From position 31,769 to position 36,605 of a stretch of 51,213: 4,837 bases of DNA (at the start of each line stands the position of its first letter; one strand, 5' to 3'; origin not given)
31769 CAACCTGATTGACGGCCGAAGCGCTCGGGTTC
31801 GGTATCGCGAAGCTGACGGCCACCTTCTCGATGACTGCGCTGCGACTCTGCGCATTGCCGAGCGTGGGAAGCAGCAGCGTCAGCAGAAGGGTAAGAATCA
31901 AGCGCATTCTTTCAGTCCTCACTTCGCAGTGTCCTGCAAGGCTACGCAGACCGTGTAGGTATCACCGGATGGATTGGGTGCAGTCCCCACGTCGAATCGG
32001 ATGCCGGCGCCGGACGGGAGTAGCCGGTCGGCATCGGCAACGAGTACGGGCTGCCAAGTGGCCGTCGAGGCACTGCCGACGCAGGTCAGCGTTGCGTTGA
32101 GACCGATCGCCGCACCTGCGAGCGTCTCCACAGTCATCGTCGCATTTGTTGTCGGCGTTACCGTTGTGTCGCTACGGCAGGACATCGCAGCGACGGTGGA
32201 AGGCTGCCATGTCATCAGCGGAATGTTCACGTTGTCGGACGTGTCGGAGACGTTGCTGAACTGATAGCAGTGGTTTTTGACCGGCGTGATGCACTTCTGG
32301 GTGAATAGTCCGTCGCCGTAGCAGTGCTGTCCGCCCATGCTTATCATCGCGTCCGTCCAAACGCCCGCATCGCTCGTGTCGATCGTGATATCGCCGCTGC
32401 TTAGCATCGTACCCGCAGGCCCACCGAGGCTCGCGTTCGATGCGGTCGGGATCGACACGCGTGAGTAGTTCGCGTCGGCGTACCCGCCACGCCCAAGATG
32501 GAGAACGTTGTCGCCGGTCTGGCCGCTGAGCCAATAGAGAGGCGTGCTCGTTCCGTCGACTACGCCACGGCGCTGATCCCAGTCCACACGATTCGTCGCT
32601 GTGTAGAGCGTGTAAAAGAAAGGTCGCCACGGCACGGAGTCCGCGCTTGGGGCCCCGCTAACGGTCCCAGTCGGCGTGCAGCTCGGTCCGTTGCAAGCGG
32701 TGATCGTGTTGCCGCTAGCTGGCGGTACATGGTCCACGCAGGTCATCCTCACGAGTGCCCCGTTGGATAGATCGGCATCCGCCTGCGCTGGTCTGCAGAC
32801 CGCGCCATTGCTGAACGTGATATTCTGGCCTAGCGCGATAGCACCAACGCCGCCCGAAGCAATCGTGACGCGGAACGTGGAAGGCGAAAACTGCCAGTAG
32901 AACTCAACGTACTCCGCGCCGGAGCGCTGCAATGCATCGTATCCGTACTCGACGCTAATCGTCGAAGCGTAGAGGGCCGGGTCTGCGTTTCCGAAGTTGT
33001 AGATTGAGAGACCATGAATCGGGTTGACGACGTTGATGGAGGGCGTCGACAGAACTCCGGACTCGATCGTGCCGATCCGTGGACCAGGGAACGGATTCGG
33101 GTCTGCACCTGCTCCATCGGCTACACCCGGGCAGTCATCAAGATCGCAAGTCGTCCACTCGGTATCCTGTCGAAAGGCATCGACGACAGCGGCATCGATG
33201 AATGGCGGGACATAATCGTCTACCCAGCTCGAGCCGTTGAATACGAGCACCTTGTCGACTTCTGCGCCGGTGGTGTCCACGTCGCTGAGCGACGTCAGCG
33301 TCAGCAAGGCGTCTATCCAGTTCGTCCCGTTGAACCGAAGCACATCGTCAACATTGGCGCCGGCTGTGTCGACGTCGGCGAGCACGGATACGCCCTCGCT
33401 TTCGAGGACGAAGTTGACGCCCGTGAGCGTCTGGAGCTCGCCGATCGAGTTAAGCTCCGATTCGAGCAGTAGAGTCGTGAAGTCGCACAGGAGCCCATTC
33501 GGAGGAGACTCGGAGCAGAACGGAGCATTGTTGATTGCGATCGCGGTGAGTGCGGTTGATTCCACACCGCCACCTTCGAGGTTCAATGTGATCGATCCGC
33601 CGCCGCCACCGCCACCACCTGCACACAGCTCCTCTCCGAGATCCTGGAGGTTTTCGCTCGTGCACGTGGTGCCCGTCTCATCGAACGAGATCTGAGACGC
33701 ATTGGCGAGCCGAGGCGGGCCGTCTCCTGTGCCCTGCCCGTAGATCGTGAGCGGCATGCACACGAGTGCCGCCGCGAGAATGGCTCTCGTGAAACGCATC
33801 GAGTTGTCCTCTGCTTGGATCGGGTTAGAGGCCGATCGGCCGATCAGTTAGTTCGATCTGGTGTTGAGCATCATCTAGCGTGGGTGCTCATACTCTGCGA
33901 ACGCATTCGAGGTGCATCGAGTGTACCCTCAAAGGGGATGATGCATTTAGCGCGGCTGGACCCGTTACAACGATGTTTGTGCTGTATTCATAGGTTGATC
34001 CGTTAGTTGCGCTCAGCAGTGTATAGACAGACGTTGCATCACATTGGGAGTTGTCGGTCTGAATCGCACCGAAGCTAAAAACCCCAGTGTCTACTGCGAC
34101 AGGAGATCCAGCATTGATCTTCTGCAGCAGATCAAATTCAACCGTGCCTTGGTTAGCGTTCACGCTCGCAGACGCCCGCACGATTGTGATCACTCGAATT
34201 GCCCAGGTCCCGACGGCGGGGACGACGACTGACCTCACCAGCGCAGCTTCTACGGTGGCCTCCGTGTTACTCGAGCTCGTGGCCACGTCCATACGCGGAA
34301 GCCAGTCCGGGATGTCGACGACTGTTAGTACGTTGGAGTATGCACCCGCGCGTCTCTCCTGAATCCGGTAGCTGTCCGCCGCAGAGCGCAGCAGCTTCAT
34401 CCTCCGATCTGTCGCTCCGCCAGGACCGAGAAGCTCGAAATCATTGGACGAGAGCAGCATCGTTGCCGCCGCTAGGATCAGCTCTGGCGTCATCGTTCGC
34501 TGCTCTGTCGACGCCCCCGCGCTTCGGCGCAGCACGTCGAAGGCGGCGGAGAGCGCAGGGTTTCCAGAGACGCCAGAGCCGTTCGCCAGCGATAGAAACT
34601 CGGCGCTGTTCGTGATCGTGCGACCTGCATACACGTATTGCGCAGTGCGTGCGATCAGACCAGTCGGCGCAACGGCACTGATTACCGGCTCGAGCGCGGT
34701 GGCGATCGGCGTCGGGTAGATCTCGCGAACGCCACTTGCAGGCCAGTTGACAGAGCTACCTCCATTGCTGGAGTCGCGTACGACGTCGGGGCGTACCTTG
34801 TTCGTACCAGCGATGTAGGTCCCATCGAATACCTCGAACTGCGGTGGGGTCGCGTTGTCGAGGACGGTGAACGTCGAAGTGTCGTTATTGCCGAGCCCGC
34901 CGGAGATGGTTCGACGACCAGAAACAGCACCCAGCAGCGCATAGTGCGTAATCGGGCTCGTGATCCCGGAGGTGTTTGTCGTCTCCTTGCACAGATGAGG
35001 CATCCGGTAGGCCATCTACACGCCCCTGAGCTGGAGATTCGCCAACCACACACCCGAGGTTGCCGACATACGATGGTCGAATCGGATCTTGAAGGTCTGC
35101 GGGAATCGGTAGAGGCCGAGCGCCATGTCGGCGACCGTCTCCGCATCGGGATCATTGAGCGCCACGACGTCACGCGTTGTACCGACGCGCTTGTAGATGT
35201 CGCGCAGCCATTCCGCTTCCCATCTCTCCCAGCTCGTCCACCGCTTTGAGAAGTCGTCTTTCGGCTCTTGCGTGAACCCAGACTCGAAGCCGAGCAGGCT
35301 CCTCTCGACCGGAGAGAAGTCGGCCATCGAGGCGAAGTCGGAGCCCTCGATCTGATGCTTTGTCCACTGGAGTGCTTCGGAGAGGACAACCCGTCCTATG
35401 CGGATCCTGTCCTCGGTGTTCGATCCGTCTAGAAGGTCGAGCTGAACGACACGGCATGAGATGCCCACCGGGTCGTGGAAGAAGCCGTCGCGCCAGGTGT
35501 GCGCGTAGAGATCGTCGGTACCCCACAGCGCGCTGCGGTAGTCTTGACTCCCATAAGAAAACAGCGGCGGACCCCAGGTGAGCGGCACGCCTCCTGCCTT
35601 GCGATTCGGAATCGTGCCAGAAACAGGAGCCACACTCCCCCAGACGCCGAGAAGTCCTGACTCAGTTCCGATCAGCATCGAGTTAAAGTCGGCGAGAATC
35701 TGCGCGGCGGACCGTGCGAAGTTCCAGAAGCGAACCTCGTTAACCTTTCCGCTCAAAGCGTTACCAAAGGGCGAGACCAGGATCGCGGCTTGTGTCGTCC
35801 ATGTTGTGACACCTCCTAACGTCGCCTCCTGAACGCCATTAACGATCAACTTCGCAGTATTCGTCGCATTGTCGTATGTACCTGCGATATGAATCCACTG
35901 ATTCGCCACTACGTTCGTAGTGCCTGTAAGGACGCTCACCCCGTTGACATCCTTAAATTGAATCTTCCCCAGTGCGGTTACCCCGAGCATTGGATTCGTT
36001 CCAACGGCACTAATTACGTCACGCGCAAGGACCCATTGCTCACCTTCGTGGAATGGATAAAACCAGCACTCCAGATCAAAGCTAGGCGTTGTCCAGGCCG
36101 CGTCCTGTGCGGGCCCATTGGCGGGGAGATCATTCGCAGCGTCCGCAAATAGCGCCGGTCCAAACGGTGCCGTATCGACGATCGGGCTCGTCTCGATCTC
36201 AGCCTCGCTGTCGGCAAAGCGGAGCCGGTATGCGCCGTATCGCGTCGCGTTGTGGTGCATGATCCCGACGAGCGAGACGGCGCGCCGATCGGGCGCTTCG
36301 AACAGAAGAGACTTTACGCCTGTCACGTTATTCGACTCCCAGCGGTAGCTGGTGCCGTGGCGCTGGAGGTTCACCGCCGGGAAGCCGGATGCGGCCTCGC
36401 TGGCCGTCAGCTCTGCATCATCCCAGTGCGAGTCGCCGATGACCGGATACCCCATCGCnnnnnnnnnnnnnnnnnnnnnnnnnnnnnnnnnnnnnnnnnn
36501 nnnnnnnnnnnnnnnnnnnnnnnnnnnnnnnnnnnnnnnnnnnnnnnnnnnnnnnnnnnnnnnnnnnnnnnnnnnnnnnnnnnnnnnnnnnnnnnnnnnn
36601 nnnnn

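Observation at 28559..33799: Six consecutive tail-distal genes all encode Sec-type signal peptides and an even number of cysteines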

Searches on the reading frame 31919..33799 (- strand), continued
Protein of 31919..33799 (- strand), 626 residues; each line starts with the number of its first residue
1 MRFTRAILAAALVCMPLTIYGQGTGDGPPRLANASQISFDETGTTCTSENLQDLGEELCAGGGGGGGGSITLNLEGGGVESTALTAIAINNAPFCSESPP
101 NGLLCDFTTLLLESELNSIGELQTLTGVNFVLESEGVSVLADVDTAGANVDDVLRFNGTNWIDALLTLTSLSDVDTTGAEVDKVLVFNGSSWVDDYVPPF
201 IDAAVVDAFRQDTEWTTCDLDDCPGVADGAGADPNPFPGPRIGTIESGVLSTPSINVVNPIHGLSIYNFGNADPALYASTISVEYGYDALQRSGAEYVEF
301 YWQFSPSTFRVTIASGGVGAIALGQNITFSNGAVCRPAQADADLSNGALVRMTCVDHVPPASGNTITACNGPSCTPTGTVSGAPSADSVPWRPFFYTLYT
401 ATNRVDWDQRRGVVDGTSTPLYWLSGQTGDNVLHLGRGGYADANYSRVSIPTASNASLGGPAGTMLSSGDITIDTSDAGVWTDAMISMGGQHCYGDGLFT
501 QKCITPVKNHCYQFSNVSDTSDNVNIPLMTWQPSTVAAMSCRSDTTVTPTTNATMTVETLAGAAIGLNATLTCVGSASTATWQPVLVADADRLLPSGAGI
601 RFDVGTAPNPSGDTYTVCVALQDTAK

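Call 62: predict_structure(alignment_id=A5)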
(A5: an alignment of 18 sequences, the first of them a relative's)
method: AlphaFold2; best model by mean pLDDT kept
length: 626 residues; sequences in the alignment: 18
mean_pLDDT: 65.9   pTM: 0.46
mean pLDDT of the five models: 65.9, 64.4, 63.8, 61.6, 61.0
residues with pLDDT >= 90: 102; 70-90: 232; 50-70: 95; < 50: 197
segments of 3 or more residues with pLDDT < 50: 19-161, 168-206, 479-485
pLDDT, mean of each block of 10 residues (from residue 1): 66 57 32 32 34 36 29 33 32 34 35 32 29 29 30 38 50 40 34 35 55 81 77 82 83 67 82 77 81 79 87 90 93 92 89 92 94 88 82 84 82 56 71 59 57 66 64 66 50 71 75 88 88 88 91 91 89 90 86 89 89 90 69
secondary structure, 60 per line:
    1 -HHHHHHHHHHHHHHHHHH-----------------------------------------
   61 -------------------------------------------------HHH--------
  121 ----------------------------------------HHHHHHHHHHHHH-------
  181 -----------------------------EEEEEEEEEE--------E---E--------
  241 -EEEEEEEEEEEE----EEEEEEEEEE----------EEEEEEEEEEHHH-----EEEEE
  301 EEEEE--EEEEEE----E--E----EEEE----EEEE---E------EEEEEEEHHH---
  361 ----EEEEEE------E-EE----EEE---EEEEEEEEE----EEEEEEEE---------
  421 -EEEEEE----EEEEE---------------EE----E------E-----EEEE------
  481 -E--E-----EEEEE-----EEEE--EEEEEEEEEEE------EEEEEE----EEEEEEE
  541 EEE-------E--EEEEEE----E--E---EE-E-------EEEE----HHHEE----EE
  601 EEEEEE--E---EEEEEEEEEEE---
elements in order: H2-19 H161-173 E210-219 E242-253 E258-267 E278-287 E296-305 E308-313 E326-329 E334-337 E348-354 E365-370 E385-387 E391-399 E404-411 E422-427 E432-436 E471-474 E491-495 E501-504 E507-517 E524-529 E534-543 E554-559 E582-585 E599-606 E613-623
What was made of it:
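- On Disulfide-bonded extracytoplasmic proteins: Only pLDDT and secondary structure are returned (call 62).
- The AF2 model places beta-rich domains after a low-confidence N-terminal region (call 62).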

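Call 64: fold_search(model_id=the predicted structure, library=pdb)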
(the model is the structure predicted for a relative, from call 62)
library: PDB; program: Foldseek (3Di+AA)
matches with E <= 10: 397; with E <= 0.001: 0
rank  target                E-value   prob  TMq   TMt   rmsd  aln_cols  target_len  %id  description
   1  8xcj_F                1.2e-03  0.63  0.10  0.13  25.6       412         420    9  Open State of central tail fiber of bacteriophage lambda upon binding to LamB (gpJ713-LamB complex) (released 2024-05-01)
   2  9jyz_P                4.3e-03  0.18  0.08  0.07  24.8       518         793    9  portal-tail complex of mature T7 (released 2024-12-11)
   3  7eel_H                5.7e-03  1.00  0.12  0.40   7.1       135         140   16  Cyanophage Pam1 capsid asymmetric unit (released 2021-10-20)
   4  7vrn_A                6.3e-03  0.20  0.09  0.12  26.5       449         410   10  Structure of infectious bursal disease virus Gt strain (released 2022-03-30)
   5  2uya                  7.6e-03  0.20  0.07  0.11  25.9       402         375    8  DEL162-163 mutant of Bacillus subtilis Oxalate Decarboxylase OxdC (released 2007-08-21)
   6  9h3d_E                1.2e-02  0.99  0.12  0.37   8.9       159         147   11  F-ENA exosporium anchoring complex between ExsF and a peptide derived from the N-terminus of F-Anchor (released 2025-03-12)
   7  7vrn_B                1.2e-02  0.33  0.11  0.15  23.2       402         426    9  Structure of infectious bursal disease virus Gt strain (released 2022-03-30)
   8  4mbr                  1.3e-02  0.10  0.06  0.10  25.8       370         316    8  3.65 Angstrom Crystal Structure of Serine-rich Repeat Protein (Srr2) from Streptococcus agalactiae (released 2013-11-06)
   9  1ji6                  1.6e-02  0.54  0.12  0.13  24.0       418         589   10  CRYSTAL STRUCTURE OF THE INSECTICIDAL BACTERIAL DEL ENDOTOXIN CRY3Bb1 BACILLUS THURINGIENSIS (released 2001-09-19)
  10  9buv                  2.1e-02  0.25  0.10  0.11  21.2       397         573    8  Crystal structure of Cry1Fa R226Q (released 2024-05-29)
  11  5vg3_A                2.1e-02  0.14  0.08  0.11  25.4       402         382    7  Structure of Oxalate Decarboxylase from Bacillus subtilis at pH 4.6 (released 2017-10-18)
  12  3s0m                  2.2e-02  0.18  0.09  0.13  25.8       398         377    8  A Structural Element that Modulates Proton-Coupled Electron Transfer in Oxalate Decarboxylase (released 2012-04-25)
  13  2df7_Q                2.3e-02  0.28  0.08  0.10  16.2       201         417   13  Crystal structure of infectious bursal disease virus VP2 subviral particle (released 2006-06-27)
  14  6ufi                  2.4e-02  0.18  0.09  0.13  25.5       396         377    8  W96Y Oxalate Decarboxylase (Bacillus subtilis) (released 2020-09-30)
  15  2gsy_Q                2.5e-02  0.14  0.09  0.12  25.6       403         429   11  The 2.6A structure of Infectious Bursal Virus Derived T=1 Particles (released 2006-07-18)
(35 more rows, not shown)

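Call 69: fold_search(model_id=the predicted structure, library=viral)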
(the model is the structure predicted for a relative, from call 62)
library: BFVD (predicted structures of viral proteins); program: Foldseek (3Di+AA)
matches with E <= 10: 278; with E <= 0.001: 16
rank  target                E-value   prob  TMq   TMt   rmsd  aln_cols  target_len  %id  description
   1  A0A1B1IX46            1.3e-09  1.00  0.19  0.11  57.7       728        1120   13  (no name in the UniProt tables at hand)
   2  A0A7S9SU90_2          4.8e-05  0.96  0.16  0.08  41.9       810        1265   13  Uncharacterized protein [Virus NIOZ-UU157]
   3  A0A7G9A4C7            7.1e-05  1.00  0.16  0.63   3.3       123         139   10  Uncharacterized protein [Bacteriophage sp.]
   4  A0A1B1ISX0            9.0e-05  1.00  0.17  0.68   3.1       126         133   13  (no name in the UniProt tables at hand)
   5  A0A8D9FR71            1.1e-04  0.99  0.14  0.10  32.9       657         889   11  Triple helix repeat-containing collagen [uncultured marine phage]
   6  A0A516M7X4            1.3e-04  0.97  0.15  0.16  34.0       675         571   10  (no name in the UniProt tables at hand)
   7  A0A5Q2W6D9            1.6e-04  1.00  0.15  0.23  13.8       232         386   11  (no name in the UniProt tables at hand)
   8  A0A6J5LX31            1.7e-04  0.93  0.13  0.11  30.7       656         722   12  Uncharacterized protein [uncultured Caudovirales phage]
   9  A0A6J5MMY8            2.1e-04  0.60  0.11  0.12  28.4       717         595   13  Ig-like domain-containing protein [uncultured Caudovirales phage]
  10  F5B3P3                2.2e-04  1.00  0.14  0.22  30.5       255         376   11  (no name in the UniProt tables at hand)
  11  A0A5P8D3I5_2          4.8e-04  0.30  0.08  0.06  42.1       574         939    9  (no name in the UniProt tables at hand)
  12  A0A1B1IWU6            6.4e-04  0.63  0.12  0.11  51.9       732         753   11  (no name in the UniProt tables at hand)
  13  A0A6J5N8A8            7.4e-04  1.00  0.13  0.11  16.3       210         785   13  Uncharacterized protein [uncultured Caudovirales phage]
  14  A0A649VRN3            7.4e-04  0.97  0.12  0.24  19.6       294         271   10  Minor tail protein [Gordonia phage Stormageddon]
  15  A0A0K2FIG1            8.9e-04  1.00  0.15  0.34  15.2       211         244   15  Tail fiber protein [Achromobacter phage phiAxp-2]
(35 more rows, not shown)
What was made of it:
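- These include capsid-decoration and endospore-appendage jelly rolls, a phage 7-7-1 tail fibre and a phiAxp-2 tail fibre (calls 64, 69).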

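Call 82: find_related_loci(query=A1, collection=metagenome_contigs, flank=10000)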
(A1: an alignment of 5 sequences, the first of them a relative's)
Query A1 (626 aa) in metagenome_contigs; peptide patterns used: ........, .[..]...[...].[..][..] (x = any residue, [..] = any of these).
600 stretches matched a pattern, but none encodes a relative of the query by tblastn (E <= 1e-3).
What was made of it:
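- Tried and rejected: It failed because the search pattern was low-complexity (call 82).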

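Call 88: search_dna_similar(query=P0126, collection=phages, mode=protein, max_rows=25, max_evalue=0.001)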
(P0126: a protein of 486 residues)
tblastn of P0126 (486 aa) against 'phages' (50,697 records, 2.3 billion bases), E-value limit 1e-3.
No match.

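Call 90: search_protein_families(library=phrogs, proteins=[P0126, P0137, P0107, P0134, P0035, P0040, P0061, P0010, P0006, P0138], max_evalue=0.001)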
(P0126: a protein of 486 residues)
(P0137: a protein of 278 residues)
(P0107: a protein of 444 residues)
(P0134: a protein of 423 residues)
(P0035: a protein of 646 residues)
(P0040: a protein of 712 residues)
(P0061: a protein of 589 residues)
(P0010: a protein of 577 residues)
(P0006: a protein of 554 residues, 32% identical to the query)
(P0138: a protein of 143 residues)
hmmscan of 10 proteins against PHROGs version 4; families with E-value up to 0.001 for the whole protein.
P0126 (486 aa): 0 families

P0137 (278 aa): 0 families

P0107 (444 aa): 0 families

P0134 (423 aa): 0 families

P0035 (646 aa): 0 families

P0040 (712 aa): 0 families

P0061 (589 aa): 2 families
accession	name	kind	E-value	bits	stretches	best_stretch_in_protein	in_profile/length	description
phrog_9942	-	tail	7.4e-12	45.1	1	64-362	391-650/1178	tail fiber protein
phrog_35197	-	unknown function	3.9e-05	24.5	1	2-85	1-76/190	-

P0010 (577 aa): 0 families

P0006 (554 aa): 4 families
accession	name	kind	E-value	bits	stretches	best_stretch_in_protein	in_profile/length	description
phrog_9627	-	unknown function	3e-24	86.3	3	95-189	461-566/676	-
phrog_9729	-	tail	1.1e-16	61.7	0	97-127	549-579/750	tail fiber protein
phrog_32934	-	unknown function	2.3e-10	40.6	1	118-186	219-287/577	-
phrog_17509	-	unknown function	2e-07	31.7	1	300-386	87-171/281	-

P0138 (143 aa): 0 families
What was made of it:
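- Checked: P0006 matches PHROG 9729 'tail fiber protein' (call 90).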

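Call 105: search_protein_families(library=phrogs, proteins=[P0103, P0143], max_evalue=0.01)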
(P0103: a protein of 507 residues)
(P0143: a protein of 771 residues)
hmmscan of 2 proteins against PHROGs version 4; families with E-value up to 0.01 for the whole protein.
P0103 (507 aa): 0 families

P0143 (771 aa): 1 family
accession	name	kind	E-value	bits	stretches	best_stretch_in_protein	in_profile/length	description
phrog_21052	-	unknown function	0.0028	18.6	0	548-575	26-52/64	-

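Call 114: search_protein_families(library=ncbifam, proteins=[window:31919-33799:-], max_evalue=0.05)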
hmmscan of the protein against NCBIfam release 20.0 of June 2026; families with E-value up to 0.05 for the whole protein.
window:31919-33799:- (626 aa): 0 families

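Call 115: search_protein_families(library=padloc, proteins=[window:31919-33799:-], max_evalue=0.05)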
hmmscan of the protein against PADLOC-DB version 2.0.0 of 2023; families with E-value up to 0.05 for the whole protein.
window:31919-33799:- (626 aa): 0 families

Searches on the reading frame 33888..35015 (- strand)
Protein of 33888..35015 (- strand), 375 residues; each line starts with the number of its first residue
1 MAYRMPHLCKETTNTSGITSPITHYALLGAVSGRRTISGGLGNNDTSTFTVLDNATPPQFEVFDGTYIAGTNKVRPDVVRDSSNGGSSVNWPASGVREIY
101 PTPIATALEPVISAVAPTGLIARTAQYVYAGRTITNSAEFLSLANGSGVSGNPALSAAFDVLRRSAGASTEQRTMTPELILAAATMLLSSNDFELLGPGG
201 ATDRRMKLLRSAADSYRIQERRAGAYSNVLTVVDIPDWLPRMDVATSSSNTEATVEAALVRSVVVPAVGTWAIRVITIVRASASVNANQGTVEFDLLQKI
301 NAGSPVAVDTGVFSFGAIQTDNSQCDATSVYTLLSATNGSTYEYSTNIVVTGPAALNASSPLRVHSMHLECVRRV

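Call 6: search_protein_families(library=pfam, proteins=[window:33888-35015:-], max_evalue=0.1)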
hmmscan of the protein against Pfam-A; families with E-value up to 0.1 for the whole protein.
window:33888-35015:- (375 aa): 0 families

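Call 7: search_protein_families(library=phrogs, proteins=[window:33888-35015:-], max_evalue=0.1)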
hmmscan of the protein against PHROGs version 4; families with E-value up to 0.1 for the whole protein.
window:33888-35015:- (375 aa): 1 family
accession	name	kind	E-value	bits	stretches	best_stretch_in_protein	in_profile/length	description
phrog_697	-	head and packaging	6.5e-05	21.4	1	111-158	184-231/2079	structural protein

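Call 111: search_solved_structures(query=window:33888-35015:-, max_evalue=1)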
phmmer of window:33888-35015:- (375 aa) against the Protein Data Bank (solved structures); distinct sequences matched with E-value up to 1: 0.

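Call 114: search_protein_families(library=ncbifam, proteins=[window:33888-35015:-], max_evalue=0.05)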
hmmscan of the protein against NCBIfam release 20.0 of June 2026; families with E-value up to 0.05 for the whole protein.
window:33888-35015:- (375 aa): 0 families

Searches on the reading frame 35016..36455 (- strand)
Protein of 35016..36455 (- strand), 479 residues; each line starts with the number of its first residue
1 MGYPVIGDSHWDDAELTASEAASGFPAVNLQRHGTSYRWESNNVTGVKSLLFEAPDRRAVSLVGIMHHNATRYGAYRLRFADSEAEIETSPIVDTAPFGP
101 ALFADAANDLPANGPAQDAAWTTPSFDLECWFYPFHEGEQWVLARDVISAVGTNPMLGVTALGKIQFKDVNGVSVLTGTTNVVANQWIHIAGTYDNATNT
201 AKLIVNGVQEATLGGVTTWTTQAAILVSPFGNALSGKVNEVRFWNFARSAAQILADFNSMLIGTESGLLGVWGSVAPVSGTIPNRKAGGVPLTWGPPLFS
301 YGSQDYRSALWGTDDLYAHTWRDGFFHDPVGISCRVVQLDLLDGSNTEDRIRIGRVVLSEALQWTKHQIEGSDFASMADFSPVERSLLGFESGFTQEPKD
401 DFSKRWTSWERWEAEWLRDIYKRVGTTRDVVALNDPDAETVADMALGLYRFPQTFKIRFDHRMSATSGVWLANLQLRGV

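Call 6: search_protein_families(library=pfam, proteins=[window:35016-36455:-], max_evalue=0.1)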
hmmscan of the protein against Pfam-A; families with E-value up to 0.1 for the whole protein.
window:35016-36455:- (479 aa): 1 family
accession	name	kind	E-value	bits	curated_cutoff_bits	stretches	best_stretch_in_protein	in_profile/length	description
PF13385.13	Laminin_G_3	-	7.8e-17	62.2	27.6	1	118-253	11-150/151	Concanavalin A-like lectin/glucanases superfamily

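Call 7: search_protein_families(library=phrogs, proteins=[window:35016-36455:-], max_evalue=0.1)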
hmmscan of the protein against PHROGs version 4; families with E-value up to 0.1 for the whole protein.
window:35016-36455:- (479 aa): 14 families
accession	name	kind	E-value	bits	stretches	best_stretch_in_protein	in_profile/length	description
phrog_21223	-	unknown function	4.4e-12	46.1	1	153-273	66-196/710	-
phrog_8610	-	unknown function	1.5e-08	35.1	2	330-439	123-232/270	-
phrog_701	-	head and packaging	1.1e-07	28.9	1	109-255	4070-4217/6136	virion structural protein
phrog_24074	-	unknown function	4.9e-06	26.1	1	99-229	456-588/892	-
phrog_8510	-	head and packaging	2.7e-05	23.1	1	127-258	757-898/1348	virion structural protein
phrog_38322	-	unknown function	9.2e-05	22.5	1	160-228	395-464/506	-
phrog_18802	-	head and packaging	0.00014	19.5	1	118-251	862-995/3007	virion structural protein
phrog_11584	-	unknown function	0.0024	17.6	1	169-204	478-513/578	-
phrog_18503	-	unknown function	0.013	14.8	1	127-253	571-703/844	-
phrog_13163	-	tail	0.017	14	1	115-242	569-698/976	baseplate wedge subunit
phrog_2448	-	unknown function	0.028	14.6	1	163-235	100-168/335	-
phrog_20376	-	DNA, RNA and nucleotide metabolism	0.04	13.6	1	345-446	385-486/530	exonuclease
phrog_15677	-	unknown function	0.054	15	0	406-436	39-70/84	-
phrog_2082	-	DNA, RNA and nucleotide metabolism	0.097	11.8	0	352-445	685-778/823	exonuclease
